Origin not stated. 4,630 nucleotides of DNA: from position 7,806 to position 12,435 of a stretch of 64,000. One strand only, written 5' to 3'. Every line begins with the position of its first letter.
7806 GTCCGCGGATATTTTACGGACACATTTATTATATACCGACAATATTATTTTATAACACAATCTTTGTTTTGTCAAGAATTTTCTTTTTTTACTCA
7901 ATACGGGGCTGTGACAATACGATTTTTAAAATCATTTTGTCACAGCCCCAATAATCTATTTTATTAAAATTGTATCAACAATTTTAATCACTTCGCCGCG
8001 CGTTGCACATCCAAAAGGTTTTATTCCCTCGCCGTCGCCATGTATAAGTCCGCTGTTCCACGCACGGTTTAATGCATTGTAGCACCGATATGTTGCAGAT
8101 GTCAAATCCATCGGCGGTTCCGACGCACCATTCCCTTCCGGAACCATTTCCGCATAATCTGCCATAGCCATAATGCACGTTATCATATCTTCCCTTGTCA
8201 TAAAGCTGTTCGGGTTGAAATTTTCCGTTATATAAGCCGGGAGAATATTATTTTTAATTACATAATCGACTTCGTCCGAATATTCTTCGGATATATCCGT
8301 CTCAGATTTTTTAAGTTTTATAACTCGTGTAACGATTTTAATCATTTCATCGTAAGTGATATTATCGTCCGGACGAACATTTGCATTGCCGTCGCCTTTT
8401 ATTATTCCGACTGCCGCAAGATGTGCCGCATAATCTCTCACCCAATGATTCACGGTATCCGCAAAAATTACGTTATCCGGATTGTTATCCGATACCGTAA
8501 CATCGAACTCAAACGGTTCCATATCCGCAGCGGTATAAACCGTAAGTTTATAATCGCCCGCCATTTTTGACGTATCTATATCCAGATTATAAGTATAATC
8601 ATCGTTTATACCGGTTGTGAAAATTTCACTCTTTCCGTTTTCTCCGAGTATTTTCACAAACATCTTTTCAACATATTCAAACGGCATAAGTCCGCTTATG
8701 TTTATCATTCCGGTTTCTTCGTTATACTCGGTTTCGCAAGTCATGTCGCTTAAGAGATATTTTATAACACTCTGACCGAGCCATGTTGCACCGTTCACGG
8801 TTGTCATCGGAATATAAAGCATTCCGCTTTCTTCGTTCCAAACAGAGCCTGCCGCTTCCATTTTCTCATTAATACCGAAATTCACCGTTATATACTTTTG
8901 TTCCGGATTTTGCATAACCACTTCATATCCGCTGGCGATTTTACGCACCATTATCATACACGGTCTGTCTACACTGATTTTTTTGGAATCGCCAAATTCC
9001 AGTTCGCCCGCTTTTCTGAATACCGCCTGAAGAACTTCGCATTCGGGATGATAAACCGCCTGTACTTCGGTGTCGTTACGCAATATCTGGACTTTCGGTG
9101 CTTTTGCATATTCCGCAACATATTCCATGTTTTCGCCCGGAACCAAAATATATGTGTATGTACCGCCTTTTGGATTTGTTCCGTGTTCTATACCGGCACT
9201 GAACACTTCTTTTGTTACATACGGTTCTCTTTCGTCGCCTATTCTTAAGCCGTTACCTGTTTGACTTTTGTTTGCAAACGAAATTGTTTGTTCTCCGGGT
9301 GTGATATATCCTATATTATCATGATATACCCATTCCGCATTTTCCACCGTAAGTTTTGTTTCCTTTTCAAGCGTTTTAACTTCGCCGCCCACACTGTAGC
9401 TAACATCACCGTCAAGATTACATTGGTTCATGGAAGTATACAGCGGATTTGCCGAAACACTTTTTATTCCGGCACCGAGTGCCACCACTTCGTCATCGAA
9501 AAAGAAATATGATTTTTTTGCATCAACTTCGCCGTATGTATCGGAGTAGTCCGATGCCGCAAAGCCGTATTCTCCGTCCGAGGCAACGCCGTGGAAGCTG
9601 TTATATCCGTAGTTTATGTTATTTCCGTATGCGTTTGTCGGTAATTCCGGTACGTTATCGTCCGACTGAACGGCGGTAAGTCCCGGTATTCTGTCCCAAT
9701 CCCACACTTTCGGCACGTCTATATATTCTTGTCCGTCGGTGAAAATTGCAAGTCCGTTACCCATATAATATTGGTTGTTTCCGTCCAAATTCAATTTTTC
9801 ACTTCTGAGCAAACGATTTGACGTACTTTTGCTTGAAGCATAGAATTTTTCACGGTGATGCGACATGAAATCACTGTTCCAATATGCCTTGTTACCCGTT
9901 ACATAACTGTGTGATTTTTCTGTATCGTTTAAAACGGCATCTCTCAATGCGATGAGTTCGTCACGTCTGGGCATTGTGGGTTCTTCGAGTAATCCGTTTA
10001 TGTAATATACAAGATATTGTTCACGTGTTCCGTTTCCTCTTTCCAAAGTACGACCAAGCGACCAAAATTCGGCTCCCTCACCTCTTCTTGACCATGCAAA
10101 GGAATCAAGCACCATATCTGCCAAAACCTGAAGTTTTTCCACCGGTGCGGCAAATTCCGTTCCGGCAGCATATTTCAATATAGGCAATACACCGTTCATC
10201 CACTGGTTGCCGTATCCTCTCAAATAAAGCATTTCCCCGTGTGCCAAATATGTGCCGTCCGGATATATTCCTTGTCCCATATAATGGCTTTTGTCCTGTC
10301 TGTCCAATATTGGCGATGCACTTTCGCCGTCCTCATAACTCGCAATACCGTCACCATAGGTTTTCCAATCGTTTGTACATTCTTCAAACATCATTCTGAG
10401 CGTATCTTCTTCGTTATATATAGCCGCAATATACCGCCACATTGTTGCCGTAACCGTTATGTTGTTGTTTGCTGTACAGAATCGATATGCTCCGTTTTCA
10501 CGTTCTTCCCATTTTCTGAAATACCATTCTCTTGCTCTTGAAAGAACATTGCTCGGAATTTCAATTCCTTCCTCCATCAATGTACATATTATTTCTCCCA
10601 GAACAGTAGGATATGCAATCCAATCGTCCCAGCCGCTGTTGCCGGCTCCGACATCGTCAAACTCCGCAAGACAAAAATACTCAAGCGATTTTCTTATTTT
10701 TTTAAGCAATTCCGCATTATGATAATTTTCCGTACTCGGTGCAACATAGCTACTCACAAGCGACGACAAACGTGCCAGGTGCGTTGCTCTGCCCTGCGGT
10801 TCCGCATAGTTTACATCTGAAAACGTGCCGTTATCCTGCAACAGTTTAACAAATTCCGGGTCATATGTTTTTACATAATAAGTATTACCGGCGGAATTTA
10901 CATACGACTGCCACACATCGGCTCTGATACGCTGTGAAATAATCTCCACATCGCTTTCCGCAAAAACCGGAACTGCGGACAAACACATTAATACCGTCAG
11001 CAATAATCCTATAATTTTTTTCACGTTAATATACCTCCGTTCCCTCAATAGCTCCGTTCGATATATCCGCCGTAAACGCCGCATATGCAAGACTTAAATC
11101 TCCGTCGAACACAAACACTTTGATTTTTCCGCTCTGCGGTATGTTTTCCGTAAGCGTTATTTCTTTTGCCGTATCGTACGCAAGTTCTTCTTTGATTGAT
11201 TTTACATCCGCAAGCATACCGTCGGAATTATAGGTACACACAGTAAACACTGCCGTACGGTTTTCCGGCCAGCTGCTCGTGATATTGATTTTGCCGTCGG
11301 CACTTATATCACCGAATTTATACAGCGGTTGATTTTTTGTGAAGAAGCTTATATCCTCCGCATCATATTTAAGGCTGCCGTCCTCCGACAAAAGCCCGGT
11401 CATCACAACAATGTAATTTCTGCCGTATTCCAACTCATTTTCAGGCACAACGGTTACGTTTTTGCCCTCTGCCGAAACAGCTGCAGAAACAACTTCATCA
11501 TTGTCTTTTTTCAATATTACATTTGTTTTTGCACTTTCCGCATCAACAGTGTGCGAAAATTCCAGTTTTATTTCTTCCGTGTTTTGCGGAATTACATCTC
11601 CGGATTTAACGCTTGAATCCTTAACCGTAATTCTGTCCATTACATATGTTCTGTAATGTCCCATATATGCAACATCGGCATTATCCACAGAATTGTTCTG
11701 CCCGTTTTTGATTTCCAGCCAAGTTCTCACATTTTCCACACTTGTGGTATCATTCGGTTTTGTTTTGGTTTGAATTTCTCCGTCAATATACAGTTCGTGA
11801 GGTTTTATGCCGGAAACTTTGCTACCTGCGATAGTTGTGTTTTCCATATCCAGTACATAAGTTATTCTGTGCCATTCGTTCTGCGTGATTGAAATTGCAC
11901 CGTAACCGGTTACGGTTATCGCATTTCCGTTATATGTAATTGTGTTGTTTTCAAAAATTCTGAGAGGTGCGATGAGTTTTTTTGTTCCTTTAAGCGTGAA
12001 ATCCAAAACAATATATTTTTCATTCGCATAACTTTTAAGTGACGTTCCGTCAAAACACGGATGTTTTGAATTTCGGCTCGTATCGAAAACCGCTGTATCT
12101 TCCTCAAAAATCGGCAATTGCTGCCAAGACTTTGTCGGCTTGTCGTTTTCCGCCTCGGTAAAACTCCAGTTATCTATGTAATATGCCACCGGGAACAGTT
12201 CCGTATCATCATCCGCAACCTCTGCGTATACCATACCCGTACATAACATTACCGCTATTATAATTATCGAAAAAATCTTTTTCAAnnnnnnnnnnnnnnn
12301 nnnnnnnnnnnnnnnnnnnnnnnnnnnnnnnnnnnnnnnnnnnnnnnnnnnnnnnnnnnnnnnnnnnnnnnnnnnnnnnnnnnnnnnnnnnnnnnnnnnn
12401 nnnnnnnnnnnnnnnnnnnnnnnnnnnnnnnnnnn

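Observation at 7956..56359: Two collinear paralogous minus-strand loci share a non-canonical blueprint for SLH-anchored polysaccharide-lyase utilisation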

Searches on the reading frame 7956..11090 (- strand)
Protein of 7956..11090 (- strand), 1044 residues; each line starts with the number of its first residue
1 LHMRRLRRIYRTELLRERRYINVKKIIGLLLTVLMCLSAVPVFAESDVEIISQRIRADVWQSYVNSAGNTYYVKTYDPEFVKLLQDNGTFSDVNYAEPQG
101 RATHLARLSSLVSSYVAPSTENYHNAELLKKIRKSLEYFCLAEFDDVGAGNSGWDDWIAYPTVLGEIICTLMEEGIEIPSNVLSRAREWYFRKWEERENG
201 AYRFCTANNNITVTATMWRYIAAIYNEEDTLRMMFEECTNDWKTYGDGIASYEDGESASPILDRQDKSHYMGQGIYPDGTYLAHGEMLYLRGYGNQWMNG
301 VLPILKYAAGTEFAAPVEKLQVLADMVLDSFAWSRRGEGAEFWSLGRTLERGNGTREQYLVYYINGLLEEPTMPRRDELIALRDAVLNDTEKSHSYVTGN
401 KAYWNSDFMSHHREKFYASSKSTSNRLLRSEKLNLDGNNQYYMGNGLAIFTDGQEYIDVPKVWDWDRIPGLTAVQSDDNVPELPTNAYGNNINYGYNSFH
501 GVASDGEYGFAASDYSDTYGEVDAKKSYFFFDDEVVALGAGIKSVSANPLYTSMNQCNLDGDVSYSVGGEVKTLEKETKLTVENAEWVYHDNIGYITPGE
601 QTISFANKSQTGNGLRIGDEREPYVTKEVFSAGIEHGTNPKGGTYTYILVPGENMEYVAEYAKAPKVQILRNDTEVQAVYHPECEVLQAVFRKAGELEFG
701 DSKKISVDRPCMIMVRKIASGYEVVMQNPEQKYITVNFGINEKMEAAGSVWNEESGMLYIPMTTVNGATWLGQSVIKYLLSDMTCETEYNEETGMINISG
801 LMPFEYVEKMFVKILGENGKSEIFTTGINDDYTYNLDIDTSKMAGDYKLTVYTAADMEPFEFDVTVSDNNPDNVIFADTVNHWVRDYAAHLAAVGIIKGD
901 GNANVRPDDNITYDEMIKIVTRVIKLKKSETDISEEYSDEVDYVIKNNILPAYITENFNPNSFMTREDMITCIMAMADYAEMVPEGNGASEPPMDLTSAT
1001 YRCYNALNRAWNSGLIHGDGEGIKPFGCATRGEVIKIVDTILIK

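Call 3: search_protein_families(library=pfam, proteins=[window:7956-11090:-], max_evalue=0.01)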
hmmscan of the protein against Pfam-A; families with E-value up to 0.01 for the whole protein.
window:7956-11090:- (1044 aa): 4 families
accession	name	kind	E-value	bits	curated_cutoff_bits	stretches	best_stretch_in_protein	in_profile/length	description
PF02278.25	Lyase_8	-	1.2e-60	205.6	27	1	400-652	1-252/254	Polysaccharide lyase family 8, super-sandwich domain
PF08124.17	Lyase_8_N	-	1e-21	77.8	24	2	271-369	206-304/323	Polysaccharide lyase family 8, N terminal alpha-helical domain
PF02884.22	Lyase_8_C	-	4.2e-14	53.1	22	1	668-736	1-68/69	Polysaccharide lyase family 8, C-terminal beta-sandwich domain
PF00395.25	SLH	-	2.7e-12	46.9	20.8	2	876-917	2-44/44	S-layer homology domain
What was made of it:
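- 7956..11090 (-): 1044-aa PL8 lyase with C-terminal SLH. The real start is probably internal, near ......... Pfam (call 3).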

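Call 79: search_solved_structures(query=window:7956-11090:-, max_evalue=1e-10, show_alignments=1)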
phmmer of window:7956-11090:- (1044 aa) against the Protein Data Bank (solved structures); distinct sequences matched with E-value up to 1e-10: 24.
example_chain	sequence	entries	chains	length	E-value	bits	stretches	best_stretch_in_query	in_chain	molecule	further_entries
1hm2_A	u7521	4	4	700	7.2e-68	232.6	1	269-740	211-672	CHONDROITINASE AC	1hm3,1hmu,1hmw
1cb8_A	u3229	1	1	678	2.2e-67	231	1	269-740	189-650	PROTEIN (CHONDROITINASE AC)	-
7r2x_A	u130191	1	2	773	7.7e-36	126.6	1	270-667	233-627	Mannuronic acid specific lyase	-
6f2p_A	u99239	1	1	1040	5.6e-25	90.6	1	377-762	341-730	Paenibacillus xanthan lyase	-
1j0m_A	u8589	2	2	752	8.9e-25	90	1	415-720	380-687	XANTHAN LYASE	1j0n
1x1h_A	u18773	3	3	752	3.8e-24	87.9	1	415-720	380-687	xanthan lyase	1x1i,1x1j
2e22_A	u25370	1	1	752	3.8e-24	87.9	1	415-720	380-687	Xanthan lyase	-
2e24_A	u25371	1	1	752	5.3e-24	87.4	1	415-720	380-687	Xanthan lyase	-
1rw9_A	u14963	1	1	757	1.8e-19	72.4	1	397-758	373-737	chondroitin AC lyase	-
1rwa_A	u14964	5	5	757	2.7e-19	71.8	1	397-758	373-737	chondroitin AC lyase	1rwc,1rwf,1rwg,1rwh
2wco_A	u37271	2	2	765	9.1e-18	66.8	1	398-696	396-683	PUTATIVE SECRETED LYASE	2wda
2x03_A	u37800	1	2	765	1.4e-16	62.8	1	398-696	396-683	PUTATIVE SECRETED LYASE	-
1f1s_A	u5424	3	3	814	5.3e-14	54.3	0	383-731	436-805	HYALURONATE LYASE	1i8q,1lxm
1n7r_A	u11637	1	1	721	1.5e-12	49.5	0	413-731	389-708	HYALURONIDASE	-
1n7q_A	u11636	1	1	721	1.5e-12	49.5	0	413-731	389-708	HYALURONIDASE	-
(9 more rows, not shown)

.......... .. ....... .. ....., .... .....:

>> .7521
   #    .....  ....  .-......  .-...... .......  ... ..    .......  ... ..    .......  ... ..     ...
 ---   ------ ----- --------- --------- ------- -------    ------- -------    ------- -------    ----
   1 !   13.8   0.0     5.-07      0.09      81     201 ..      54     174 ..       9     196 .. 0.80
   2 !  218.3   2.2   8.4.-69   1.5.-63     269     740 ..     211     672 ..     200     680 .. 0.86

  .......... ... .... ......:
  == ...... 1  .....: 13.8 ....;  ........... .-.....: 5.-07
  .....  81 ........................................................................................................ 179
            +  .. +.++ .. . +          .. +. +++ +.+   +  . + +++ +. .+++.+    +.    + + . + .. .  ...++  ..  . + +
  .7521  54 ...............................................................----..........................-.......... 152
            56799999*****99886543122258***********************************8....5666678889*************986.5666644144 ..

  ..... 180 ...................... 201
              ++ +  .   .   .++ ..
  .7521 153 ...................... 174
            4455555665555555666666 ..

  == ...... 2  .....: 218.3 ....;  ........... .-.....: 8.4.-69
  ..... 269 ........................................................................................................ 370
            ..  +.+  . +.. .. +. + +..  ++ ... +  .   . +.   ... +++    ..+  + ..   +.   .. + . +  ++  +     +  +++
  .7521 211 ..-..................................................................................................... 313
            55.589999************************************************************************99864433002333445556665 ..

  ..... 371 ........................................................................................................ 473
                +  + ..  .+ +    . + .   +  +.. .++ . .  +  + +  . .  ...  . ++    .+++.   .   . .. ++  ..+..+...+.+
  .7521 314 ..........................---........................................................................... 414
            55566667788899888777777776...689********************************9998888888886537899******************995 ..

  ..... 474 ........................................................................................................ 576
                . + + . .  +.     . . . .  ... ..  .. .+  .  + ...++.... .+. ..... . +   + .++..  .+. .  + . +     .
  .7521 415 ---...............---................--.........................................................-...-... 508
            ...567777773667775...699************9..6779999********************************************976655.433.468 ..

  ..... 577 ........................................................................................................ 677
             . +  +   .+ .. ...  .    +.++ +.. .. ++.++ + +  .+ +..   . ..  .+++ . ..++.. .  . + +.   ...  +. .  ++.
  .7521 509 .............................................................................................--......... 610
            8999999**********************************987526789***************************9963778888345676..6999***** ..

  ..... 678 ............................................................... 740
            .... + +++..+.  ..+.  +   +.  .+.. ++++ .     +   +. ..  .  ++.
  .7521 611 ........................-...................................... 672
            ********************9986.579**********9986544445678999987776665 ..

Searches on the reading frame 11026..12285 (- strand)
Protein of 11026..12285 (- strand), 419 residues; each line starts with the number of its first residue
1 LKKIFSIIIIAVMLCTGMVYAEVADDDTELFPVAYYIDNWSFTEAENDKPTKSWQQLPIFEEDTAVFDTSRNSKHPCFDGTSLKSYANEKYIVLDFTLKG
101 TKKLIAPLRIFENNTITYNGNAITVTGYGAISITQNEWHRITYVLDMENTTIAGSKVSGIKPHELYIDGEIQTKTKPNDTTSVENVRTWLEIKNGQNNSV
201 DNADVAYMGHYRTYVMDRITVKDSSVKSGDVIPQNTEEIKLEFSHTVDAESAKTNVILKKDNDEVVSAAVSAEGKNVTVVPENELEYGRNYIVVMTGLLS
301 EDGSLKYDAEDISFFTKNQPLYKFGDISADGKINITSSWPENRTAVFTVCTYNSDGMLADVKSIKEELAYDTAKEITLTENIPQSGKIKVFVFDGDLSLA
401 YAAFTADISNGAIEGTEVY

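Call 3: search_protein_families(library=pfam, proteins=[window:11026-12285:-], max_evalue=0.01)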
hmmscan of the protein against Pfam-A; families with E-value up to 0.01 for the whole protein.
window:11026-12285:- (419 aa): 3 families
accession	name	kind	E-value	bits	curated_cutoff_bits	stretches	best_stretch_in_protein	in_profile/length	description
PF13205.12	Big_5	-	7.2e-09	36.8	23.6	1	219-297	5-85/105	Bacterial Ig-like domain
PF04234.18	CopC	-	0.0026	19.2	23.3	1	221-293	4-72/92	CopC domain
PF24239.1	DUF7447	-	0.0094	16.5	24.1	0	308-375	18-83/89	Family of unknown function (DUF7447)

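Call 35: search_protein_families(library=ncbifam, proteins=[window:11026-12285:-], max_evalue=0.01)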
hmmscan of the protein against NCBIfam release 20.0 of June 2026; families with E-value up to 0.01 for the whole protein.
window:11026-12285:- (419 aa): 1 family
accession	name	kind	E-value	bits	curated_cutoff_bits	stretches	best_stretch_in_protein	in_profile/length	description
NF033814.1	copper_CopC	equivalog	0.0061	17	95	0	235-293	27-86/107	copper homeostasis periplasmic binding protein CopC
